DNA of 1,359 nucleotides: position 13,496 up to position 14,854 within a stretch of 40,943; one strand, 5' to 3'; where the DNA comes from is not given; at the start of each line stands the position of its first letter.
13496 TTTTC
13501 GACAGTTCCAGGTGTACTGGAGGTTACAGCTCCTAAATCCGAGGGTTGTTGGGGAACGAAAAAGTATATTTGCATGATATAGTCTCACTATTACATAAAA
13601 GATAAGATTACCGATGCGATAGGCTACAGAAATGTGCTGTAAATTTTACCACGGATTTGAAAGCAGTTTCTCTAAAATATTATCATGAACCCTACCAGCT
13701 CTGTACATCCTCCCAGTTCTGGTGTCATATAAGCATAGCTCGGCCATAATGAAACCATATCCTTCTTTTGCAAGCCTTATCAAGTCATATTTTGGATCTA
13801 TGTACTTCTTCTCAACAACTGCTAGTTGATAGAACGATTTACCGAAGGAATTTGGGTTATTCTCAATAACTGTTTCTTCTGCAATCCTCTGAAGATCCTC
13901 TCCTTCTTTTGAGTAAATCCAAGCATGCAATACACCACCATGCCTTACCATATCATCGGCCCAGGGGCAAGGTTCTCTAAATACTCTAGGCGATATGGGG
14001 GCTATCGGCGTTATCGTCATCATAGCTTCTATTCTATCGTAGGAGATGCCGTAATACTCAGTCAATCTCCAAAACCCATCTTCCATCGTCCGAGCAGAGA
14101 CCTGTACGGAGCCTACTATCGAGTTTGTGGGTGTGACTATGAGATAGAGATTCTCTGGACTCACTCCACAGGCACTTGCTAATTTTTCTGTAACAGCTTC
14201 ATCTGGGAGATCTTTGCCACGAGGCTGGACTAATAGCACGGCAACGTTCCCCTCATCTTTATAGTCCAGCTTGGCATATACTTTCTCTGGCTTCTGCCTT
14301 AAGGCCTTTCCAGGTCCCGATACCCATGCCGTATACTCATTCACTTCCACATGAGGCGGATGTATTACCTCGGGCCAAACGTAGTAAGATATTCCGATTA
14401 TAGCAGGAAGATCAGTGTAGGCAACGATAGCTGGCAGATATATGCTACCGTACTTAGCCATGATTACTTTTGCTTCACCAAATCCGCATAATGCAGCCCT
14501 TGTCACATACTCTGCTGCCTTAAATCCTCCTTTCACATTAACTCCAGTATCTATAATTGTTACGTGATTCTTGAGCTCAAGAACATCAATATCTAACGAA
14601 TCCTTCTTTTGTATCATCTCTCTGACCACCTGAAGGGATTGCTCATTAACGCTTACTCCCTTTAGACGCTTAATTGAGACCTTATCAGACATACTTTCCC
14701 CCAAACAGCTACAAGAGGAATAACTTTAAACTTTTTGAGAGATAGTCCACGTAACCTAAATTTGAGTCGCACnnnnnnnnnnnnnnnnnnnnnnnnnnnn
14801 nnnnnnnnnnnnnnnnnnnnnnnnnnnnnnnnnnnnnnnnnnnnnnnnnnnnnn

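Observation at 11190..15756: Uncharacterised cluster: 499-aa Zn-ribbon protein, Mch homolog and atypical M19 dipeptidase-like enzyme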

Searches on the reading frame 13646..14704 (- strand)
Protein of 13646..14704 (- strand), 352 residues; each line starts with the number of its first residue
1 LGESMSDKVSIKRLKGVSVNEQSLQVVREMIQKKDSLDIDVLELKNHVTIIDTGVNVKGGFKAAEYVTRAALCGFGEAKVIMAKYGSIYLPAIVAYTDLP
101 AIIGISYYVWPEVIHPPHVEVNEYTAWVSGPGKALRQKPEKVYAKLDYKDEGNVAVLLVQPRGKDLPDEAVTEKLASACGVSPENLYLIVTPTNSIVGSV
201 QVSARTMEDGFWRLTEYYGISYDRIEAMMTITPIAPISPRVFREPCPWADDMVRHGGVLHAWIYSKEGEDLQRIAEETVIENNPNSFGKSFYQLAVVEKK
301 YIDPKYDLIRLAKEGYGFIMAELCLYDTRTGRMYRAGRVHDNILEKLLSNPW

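Call 3: search_protein_families(library=pfam, proteins=[window:13646-14704:-], max_evalue=0.01)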
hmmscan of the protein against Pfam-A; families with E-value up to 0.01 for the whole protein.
window:13646-14704:- (352 aa): 1 family
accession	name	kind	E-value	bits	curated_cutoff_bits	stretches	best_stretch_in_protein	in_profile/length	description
PF02289.21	MCH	-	1.8e-60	205.3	25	1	18-346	1-309/311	Cyclohydrolase (MCH)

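Call 4: search_protein_families(library=ncbifam, proteins=[window:13646-14704:-], max_evalue=0.01)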
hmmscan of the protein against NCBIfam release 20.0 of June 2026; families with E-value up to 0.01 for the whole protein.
window:13646-14704:- (352 aa): 1 family
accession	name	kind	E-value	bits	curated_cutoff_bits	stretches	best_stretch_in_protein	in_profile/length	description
TIGR03120.1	one_C_mch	equivalog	1.8e-59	201.4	228.8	1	18-346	1-310/313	methenyltetrahydromethanopterin cyclohydrolase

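Call 11: find_homologous_proteins(query=window:13646-14704:-, max_evalue=0.00001)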
Query window:13646-14704:- (352 aa): 27 proteins with E <= 0.00001 among 1760 candidates.
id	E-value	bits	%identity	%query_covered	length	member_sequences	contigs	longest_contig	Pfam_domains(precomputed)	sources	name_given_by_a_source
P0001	6.5e-231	784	99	99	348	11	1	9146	PF02289.22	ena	-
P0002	4.0e-207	705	85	99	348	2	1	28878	PF02289.22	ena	-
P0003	9.4e-185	632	79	95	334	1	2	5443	PF02289.22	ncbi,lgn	-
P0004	8.9e-184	629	76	99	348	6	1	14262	PF02289.22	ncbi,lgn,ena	-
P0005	1.2e-177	608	74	99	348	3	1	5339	PF02289.22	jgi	-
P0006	6.6e-174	596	72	99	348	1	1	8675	PF02289.22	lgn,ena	-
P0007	1.9e-164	565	68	99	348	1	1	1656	PF02289.22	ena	-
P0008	1.5e-134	467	57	98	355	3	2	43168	PF02289.22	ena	-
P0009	1.7e-133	463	58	97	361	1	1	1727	PF02289.22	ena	-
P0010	3.5e-131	456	58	98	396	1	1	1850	PF02289.22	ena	-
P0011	6.0e-127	442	57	97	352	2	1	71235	PF02289.22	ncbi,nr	ncbi:hypothetical protein KAU88_00865 [Candidatus Bathyarchaeota archaeon]|nr:hypothetical protein [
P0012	3.7e-122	426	54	99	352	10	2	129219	PF02289.22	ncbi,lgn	ncbi:MAG: methenyltetrahydromethanopterin cyclohydrolase [Candidatus Bathyarchaeia archaeon]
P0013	8.5e-120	418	54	97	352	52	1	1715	PF02289.22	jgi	jgi:methenyltetrahydromethanopterin cyclohydrolase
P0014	7.3e-115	402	52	97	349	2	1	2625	PF02289.22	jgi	jgi:methenyltetrahydromethanopterin cyclohydrolase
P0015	1.4e-114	401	51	97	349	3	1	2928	PF02289.22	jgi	-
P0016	2.0e-113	397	51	97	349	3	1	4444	PF02289.22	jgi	jgi:methenyltetrahydromethanopterin cyclohydrolase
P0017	3.6e-113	396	51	97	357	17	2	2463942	PF02289.22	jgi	jgi:methenyltetrahydromethanopterin cyclohydrolase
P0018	8.8e-96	339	47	95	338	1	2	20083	PF02289.22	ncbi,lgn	ncbi:MAG: methenyltetrahydromethanopterin cyclohydrolase [Candidatus Bathyarchaeia archaeon]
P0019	4.3e-94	334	48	94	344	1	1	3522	PF02289.22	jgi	jgi:methenyltetrahydromethanopterin cyclohydrolase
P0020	4.5e-41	159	30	95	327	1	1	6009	PF02289.22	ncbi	ncbi:MAG: methenyltetrahydromethanopterin cyclohydrolase [Candidatus Bathyarchaeia archaeon]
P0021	6.8e-40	155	33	94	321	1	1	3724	PF02289.22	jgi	jgi:methenyltetrahydromethanopterin cyclohydrolase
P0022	9.4e-40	155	33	94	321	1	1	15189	PF02289.22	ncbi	-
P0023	3.9e-28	117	27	94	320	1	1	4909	PF02289.22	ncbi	ncbi:MAG: methenyltetrahydromethanopterin cyclohydrolase [Vulcanisaeta sp.]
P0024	1.4e-27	115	27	94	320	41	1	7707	PF02289.22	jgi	jgi:methenyltetrahydromethanopterin cyclohydrolase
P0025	2.1e-27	114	27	94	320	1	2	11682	PF02289.22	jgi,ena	-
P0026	1.8e-26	111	29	94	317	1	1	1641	PF02289.22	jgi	jgi:methenyltetrahydromethanopterin cyclohydrolase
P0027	8.4e-24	102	25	95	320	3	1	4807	PF02289.22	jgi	jgi:methenyltetrahydromethanopterin cyclohydrolase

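Call 12: find_encoding_contigs(protein=window:13646-14704:-, flank=10000, max_places=6)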
Protein window:13646-14704:- (352 aa): no gene with exactly this product is on record in the collection.

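Call 13: find_encoding_contigs(protein=P0017, flank=10000, max_places=3)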
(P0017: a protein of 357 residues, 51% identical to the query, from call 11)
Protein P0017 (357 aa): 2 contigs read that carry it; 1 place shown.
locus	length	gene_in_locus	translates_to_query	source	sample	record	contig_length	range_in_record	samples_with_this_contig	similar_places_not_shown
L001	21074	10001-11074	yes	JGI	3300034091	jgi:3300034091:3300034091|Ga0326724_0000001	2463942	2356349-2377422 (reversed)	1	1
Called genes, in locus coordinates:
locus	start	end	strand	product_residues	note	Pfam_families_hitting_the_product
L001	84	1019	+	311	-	PF00676:E1_dh, PF02775:TPP_enzyme_C (faint), PF13292:DXP_synthase_N (faint)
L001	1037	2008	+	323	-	PF02779:Transket_pyr, PF02780:Transketolase_C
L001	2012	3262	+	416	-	PF00364:Biotin_lipoyl, PF02817:E3_binding, PF00198:2-oxoacid_dh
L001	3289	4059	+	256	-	PF21948:LplA-B_cat, PF03099:BPL_LplA_LipB (weak)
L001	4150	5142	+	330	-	PF01244:Peptidase_M19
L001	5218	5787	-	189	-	PF00528:BPD_transp_1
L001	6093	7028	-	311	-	PF00528:BPD_transp_1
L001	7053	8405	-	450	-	PF01547:SBP_bac_1, PF13416:SBP_bac_8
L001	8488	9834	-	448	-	PF22039:HUTI_composite_bact (weak), PF01979:Amidohydro_1, PF07969:Amidohydro_3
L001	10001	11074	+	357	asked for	PF02289:MCH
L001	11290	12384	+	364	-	PF00005:ABC_tran, PF17912:OB_MalK, PF08402:TOBE_2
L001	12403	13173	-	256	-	PF00106:adh_short, PF08659:KR, PF13561:adh_short_C2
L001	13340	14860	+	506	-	PF09959:DUF2193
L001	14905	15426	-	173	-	PF03692:CxxCxxCC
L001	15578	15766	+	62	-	-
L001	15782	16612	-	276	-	PF01145:Band_7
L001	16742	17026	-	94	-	-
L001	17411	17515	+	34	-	-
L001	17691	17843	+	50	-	-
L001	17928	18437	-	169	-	-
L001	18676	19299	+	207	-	PF02915:Rubrerythrin (weak)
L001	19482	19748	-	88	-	-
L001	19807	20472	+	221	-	PF21473:OB_Ssb-like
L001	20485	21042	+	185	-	PF00352:TBP, PF11858:DUF3378 (faint), PF00352:TBP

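Call 14: find_encoding_contigs(protein=P0012, flank=10000, max_places=3)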
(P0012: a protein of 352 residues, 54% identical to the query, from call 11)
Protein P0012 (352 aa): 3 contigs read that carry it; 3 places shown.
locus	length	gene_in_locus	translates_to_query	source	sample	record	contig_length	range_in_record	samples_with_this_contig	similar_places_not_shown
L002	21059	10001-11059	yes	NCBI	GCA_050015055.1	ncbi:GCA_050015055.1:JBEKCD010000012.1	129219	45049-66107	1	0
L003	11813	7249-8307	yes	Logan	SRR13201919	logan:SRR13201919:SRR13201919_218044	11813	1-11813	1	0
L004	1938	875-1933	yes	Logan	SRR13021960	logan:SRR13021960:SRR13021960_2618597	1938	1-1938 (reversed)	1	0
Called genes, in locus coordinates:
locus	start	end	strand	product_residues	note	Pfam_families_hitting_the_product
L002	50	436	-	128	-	-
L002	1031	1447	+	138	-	-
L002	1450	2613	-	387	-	PF13610:DDE_Tnp_IS240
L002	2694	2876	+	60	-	-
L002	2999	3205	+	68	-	-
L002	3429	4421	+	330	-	PF01244:Peptidase_M19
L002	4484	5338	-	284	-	PF00528:BPD_transp_1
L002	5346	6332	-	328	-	PF00528:BPD_transp_1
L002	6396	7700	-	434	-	PF01547:SBP_bac_1, PF13416:SBP_bac_8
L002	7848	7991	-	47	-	-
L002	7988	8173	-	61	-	-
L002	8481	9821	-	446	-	PF07969:Amidohydro_3 (weak), PF01979:Amidohydro_1, PF07969:Amidohydro_3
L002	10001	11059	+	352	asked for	PF02289:MCH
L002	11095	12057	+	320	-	PF01913:FTR, PF02741:FTR_C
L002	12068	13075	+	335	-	PF02289:MCH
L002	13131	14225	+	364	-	PF00005:ABC_tran, PF17912:OB_MalK, PF08402:TOBE_2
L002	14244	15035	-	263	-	PF00106:adh_short, PF08659:KR, PF13561:adh_short_C2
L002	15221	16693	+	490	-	PF09959:DUF2193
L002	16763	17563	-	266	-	PF01791:DeoC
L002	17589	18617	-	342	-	PF08240:ADH_N, PF16912:Glu_dehyd_C, PF00107:ADH_zinc_N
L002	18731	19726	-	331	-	PF00294:PfkB, PF01256:Carb_kinase (weak), PF08543:Phos_pyr_kin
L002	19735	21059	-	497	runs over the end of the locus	PF00370:FGGY_N, PF02782:FGGY_C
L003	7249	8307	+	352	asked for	PF02289:MCH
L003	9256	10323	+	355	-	PF02289:MCH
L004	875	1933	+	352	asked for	PF02289:MCH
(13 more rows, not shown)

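Call 24: find_encoding_contigs(protein=P0002, flank=10000, max_places=2)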
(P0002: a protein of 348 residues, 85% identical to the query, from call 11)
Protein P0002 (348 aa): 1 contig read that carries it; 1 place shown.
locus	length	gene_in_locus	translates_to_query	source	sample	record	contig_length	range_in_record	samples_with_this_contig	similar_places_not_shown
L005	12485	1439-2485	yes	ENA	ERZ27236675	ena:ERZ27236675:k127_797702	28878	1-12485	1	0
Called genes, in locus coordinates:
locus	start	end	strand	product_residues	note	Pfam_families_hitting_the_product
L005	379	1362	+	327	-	PF01244:Peptidase_M19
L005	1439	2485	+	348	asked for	PF02289:MCH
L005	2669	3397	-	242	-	PF01791:DeoC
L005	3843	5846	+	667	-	PF00676:E1_dh, PF02775:TPP_enzyme_C (weak), PF02779:Transket_pyr, PF02780:Transketolase_C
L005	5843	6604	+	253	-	PF00106:adh_short, PF08659:KR, PF13561:adh_short_C2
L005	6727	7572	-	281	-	PF01261:AP_endonuc_2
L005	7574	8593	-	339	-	PF08240:ADH_N, PF16912:Glu_dehyd_C (weak), PF00107:ADH_zinc_N, PF13602:ADH_zinc_N_2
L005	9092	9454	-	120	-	PF01638:HxlR, PF13601:HTH_34 (weak)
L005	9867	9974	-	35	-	PF00368:HMG-CoA_red (weak)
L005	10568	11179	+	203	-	-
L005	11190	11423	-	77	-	PF01934:HepT-like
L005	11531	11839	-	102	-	PF18765:Polbeta, PF01909:NTP_transf_2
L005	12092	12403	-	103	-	PF02579:Nitro_FeMo-Co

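Call 25: find_encoding_contigs(protein=P0008, flank=10000, max_places=2)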
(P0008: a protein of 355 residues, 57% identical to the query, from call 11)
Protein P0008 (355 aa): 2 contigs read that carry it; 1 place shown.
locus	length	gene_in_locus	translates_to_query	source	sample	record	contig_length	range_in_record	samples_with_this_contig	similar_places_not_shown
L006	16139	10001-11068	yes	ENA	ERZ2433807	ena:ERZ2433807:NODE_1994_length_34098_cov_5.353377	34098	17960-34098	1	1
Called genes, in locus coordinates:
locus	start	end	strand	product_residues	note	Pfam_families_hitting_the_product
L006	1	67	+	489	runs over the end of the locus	PF00474:SSF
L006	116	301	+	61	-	-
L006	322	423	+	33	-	-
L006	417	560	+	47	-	-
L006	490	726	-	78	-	-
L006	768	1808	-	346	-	-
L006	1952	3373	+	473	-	PF10805:DUF2730 (faint), PF05531:NPV_P10 (faint), PF18595:Nuf2_DHR10-like (faint), PF01497:Peripla_BP_2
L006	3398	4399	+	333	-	PF01032:FecCD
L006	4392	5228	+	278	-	PF01497:Peripla_BP_2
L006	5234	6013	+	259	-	PF00005:ABC_tran, PF02463:SMC_N (faint), PF13304:AAA_21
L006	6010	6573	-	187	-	PF01966:HD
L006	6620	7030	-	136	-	PF02579:Nitro_FeMo-Co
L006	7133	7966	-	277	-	PF26618:DUF8196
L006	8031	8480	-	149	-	PF04024:PspC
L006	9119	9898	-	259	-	PF04055:Radical_SAM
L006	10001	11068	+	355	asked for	PF02289:MCH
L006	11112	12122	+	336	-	PF03747:ADP_ribosyl_GH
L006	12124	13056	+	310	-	PF00294:PfkB, PF25270:Khk (weak)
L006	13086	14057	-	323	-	PF01244:Peptidase_M19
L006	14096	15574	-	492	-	PF01547:SBP_bac_1, PF13531:SBP_bac_11 (faint), PF13416:SBP_bac_8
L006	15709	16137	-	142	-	?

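Call 26: find_encoding_contigs(protein=P0011, flank=10000, max_places=2)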
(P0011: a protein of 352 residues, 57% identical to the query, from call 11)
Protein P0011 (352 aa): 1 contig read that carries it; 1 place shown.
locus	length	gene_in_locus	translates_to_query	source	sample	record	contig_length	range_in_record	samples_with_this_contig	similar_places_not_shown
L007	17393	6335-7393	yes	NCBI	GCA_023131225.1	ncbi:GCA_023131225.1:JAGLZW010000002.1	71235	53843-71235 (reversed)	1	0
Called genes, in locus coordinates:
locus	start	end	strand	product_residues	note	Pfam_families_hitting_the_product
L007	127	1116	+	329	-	PF01244:Peptidase_M19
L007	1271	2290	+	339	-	PF01408:GFO_IDH_MocA, PF03447:NAD_binding_3 (weak), PF02894:GFO_IDH_MocA_C, PF22725:GFO_IDH_MocA_C3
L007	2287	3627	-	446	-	PF01979:Amidohydro_1, PF07969:Amidohydro_3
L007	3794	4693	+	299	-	PF01913:FTR, PF02741:FTR_C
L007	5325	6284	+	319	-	PF01408:GFO_IDH_MocA, PF22725:GFO_IDH_MocA_C3, PF02894:GFO_IDH_MocA_C (weak)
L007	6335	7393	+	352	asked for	PF02289:MCH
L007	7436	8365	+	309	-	PF01913:FTR, PF02741:FTR_C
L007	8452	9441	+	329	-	PF02289:MCH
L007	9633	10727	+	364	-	PF02463:SMC_N (weak), PF00005:ABC_tran, PF13304:AAA_21 (faint), PF17912:OB_MalK (weak)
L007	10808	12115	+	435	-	PF01547:SBP_bac_1, PF13416:SBP_bac_8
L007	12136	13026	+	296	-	PF00528:BPD_transp_1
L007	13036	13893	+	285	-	PF00528:BPD_transp_1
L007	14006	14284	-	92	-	PF01244:Peptidase_M19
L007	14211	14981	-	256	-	PF01244:Peptidase_M19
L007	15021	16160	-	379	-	PF13183:Fer4_8, PF13534:Fer4_17 (weak), PF02754:CCG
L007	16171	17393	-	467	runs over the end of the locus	PF01565:FAD_binding_4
